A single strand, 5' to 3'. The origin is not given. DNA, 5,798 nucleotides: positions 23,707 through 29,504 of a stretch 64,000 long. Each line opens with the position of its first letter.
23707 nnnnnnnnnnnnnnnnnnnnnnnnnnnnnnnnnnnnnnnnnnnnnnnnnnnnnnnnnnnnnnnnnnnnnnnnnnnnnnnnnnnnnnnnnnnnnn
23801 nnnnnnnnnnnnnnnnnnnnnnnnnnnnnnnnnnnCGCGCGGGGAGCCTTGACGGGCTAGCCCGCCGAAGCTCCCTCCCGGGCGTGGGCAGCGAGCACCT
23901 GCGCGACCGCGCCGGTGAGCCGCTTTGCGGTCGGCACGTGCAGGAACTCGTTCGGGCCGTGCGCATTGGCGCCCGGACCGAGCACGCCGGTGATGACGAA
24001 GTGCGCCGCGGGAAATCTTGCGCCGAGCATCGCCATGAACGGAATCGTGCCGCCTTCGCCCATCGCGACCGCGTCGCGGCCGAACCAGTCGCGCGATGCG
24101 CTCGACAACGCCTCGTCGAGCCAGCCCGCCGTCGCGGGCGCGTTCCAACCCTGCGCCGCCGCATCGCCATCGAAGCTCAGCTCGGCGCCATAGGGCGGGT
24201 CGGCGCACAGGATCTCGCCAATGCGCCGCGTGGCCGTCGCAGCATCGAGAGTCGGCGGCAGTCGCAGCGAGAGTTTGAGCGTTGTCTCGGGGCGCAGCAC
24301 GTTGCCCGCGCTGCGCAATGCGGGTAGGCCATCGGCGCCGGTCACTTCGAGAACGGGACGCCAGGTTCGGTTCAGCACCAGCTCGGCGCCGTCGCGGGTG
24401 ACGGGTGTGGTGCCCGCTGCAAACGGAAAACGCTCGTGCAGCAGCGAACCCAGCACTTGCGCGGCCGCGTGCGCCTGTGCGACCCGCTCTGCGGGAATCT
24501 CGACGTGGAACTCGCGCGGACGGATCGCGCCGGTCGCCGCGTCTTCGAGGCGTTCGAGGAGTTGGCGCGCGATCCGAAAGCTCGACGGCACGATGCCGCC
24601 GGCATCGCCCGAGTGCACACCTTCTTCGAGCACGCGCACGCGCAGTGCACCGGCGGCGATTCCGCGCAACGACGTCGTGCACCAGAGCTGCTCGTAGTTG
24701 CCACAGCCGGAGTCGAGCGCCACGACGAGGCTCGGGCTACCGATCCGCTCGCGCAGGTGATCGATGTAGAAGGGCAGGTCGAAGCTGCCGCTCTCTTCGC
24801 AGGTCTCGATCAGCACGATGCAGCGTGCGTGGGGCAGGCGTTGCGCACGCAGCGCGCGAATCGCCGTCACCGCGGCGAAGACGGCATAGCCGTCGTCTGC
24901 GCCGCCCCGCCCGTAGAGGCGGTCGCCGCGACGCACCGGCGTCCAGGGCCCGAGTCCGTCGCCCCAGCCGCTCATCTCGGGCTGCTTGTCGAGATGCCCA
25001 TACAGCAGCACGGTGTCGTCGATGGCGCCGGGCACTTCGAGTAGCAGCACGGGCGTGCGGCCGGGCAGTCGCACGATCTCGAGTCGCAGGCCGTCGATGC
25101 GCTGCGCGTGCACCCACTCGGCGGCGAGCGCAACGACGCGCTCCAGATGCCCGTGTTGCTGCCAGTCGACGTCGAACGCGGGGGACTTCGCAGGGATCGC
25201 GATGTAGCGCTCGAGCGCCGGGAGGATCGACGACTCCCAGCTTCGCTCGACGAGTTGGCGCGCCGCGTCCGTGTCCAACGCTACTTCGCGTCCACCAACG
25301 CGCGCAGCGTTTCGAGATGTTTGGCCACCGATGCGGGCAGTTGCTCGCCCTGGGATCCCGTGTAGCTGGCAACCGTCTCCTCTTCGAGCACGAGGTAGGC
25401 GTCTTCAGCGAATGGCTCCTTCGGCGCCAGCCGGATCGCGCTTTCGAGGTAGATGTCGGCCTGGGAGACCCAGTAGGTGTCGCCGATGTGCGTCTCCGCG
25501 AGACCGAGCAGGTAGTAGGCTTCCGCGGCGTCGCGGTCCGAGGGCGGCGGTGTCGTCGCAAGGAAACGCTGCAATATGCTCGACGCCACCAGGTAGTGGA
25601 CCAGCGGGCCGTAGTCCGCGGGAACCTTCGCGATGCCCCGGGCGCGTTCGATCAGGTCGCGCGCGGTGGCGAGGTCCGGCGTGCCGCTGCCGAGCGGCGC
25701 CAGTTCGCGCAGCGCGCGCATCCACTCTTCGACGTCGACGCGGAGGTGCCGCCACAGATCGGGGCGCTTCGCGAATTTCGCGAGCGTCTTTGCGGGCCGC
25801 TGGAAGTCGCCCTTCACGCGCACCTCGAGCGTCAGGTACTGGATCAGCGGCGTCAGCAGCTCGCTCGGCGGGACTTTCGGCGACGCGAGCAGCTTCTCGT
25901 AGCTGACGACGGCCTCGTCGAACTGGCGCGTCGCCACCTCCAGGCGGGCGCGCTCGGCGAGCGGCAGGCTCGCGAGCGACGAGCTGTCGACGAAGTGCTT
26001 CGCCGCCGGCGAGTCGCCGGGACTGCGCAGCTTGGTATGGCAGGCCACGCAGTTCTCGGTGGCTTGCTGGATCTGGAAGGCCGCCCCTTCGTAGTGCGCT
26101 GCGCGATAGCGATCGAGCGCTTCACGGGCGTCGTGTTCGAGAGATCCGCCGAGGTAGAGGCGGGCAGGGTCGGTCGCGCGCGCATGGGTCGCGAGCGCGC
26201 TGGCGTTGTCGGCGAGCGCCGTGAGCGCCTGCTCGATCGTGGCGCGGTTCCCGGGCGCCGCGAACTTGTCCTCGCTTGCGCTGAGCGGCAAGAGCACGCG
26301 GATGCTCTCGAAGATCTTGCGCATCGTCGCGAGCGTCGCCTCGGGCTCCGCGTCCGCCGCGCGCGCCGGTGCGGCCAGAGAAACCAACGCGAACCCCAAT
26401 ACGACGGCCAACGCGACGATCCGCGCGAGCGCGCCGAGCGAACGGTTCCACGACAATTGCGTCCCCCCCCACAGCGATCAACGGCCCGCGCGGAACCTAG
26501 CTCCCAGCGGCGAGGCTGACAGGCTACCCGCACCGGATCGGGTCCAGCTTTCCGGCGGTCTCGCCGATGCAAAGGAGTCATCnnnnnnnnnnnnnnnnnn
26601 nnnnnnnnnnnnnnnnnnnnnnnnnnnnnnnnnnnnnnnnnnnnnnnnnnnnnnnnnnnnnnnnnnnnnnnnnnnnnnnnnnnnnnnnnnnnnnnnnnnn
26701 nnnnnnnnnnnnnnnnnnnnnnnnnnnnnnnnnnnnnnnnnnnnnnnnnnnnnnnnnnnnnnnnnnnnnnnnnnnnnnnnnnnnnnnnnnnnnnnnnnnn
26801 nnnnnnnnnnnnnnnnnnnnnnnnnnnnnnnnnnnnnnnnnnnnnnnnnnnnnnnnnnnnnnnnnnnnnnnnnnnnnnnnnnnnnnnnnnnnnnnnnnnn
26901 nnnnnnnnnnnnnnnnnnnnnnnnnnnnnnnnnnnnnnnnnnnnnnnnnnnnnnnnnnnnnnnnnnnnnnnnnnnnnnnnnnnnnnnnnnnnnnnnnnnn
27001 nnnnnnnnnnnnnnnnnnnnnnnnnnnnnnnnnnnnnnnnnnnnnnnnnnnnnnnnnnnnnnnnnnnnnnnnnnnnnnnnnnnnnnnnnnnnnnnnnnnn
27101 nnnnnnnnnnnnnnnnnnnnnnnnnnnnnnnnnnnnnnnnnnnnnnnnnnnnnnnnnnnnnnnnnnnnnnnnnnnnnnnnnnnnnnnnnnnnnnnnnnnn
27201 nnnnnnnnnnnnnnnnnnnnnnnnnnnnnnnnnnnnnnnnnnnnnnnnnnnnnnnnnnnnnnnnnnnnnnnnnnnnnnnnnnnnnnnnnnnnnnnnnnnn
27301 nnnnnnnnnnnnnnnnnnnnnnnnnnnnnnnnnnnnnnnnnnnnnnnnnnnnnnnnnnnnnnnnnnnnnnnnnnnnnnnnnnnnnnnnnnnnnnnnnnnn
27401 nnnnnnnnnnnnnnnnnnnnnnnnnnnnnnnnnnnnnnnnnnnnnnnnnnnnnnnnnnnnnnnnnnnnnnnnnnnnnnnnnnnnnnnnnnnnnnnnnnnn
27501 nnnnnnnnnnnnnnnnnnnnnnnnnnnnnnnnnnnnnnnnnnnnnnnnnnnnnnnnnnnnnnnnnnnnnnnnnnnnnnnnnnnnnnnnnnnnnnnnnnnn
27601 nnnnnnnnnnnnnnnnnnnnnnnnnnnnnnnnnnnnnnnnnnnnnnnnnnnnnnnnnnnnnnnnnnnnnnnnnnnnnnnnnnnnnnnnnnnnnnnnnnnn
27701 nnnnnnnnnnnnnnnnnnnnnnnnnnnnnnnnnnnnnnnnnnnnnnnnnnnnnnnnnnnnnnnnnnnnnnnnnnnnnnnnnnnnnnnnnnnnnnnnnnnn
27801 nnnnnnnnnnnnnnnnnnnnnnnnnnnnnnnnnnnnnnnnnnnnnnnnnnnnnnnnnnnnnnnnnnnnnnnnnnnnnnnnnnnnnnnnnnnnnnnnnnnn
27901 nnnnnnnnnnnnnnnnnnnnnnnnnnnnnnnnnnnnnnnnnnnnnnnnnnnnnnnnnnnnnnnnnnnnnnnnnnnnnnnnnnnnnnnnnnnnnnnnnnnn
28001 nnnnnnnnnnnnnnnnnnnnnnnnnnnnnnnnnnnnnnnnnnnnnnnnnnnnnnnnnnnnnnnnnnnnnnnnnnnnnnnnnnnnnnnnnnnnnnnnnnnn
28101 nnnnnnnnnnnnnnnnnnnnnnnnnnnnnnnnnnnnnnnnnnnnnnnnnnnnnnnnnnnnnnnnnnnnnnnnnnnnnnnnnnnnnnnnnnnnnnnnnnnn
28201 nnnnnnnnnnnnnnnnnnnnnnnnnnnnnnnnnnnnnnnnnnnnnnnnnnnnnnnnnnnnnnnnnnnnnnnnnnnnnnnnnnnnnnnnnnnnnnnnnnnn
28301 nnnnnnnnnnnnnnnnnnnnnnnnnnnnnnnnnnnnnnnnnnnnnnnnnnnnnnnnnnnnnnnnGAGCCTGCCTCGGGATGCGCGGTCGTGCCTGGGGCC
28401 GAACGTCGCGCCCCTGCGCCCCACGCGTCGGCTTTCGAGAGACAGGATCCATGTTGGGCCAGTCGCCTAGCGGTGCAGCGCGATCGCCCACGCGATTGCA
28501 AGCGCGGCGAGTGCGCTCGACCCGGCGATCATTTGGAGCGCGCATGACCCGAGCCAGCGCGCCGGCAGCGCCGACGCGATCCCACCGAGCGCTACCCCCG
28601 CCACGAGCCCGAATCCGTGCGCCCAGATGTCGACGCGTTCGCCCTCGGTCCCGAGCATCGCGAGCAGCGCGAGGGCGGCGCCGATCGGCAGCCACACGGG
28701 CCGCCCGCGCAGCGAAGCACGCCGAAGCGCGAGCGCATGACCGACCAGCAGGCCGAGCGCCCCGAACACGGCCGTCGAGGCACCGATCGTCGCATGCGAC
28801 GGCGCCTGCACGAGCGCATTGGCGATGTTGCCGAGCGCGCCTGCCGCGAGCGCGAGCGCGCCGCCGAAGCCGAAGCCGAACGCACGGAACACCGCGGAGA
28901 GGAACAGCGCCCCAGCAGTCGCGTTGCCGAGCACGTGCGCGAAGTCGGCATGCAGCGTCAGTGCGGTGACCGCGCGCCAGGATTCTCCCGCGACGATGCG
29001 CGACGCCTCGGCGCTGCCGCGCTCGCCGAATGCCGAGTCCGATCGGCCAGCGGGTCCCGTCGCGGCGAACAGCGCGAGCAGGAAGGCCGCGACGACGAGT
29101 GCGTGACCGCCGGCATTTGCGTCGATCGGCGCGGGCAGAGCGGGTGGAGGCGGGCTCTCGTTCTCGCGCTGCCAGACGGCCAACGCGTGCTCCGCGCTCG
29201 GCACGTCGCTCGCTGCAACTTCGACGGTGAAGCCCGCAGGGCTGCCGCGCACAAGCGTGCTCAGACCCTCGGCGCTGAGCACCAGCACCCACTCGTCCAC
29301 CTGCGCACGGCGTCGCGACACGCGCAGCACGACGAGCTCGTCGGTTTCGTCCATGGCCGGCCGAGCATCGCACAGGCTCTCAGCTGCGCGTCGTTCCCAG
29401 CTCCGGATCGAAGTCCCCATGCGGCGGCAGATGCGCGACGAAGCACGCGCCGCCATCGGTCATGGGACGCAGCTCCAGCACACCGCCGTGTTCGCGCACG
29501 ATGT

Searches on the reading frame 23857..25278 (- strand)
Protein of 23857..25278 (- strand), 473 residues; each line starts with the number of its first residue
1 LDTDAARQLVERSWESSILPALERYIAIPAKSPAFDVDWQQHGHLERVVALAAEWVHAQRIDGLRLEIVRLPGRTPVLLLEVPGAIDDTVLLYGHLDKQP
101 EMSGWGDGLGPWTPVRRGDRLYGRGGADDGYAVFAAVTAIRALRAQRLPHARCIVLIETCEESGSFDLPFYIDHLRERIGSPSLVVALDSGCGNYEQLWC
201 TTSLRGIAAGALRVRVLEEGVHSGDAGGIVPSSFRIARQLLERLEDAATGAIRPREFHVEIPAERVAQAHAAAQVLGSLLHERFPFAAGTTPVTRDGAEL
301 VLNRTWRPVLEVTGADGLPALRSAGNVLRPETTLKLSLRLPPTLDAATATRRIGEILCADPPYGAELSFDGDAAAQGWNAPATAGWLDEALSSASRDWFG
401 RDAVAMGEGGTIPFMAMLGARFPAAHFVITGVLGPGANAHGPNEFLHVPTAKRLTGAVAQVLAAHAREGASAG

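Call 39: search_protein_families(library=pfam, proteins=[window:23857-25278:-], max_evalue=0.0001)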
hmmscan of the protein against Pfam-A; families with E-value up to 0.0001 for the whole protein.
window:23857-25278:- (473 aa): 2 families
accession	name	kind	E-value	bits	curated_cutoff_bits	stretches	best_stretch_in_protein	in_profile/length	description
PF01546.33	Peptidase_M20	-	4.1e-20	73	24.6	1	91-462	1-204/206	Peptidase family M20/M25/M40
PF07687.19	M20_dimer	-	1.4e-07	31.8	21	1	203-357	2-99/107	Peptidase dimerisation domain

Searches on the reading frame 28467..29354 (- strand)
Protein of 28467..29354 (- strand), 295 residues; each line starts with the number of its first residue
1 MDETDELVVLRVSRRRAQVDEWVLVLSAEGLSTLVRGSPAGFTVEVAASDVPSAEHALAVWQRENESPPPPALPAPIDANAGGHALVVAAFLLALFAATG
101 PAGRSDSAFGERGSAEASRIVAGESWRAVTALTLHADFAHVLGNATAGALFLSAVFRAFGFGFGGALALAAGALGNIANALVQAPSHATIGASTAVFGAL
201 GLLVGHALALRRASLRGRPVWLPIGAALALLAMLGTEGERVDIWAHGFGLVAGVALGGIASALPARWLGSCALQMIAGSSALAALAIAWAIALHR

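Call 90: search_protein_families(library=pfam, proteins=[window:28467-29354:-], max_evalue=0.001)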
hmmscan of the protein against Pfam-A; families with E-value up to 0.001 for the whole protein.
window:28467-29354:- (295 aa): 1 family
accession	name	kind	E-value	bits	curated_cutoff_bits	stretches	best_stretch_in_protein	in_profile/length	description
PF01694.28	Rhomboid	-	2.2e-18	67.2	22.6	1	123-260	2-140/143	Rhomboid domain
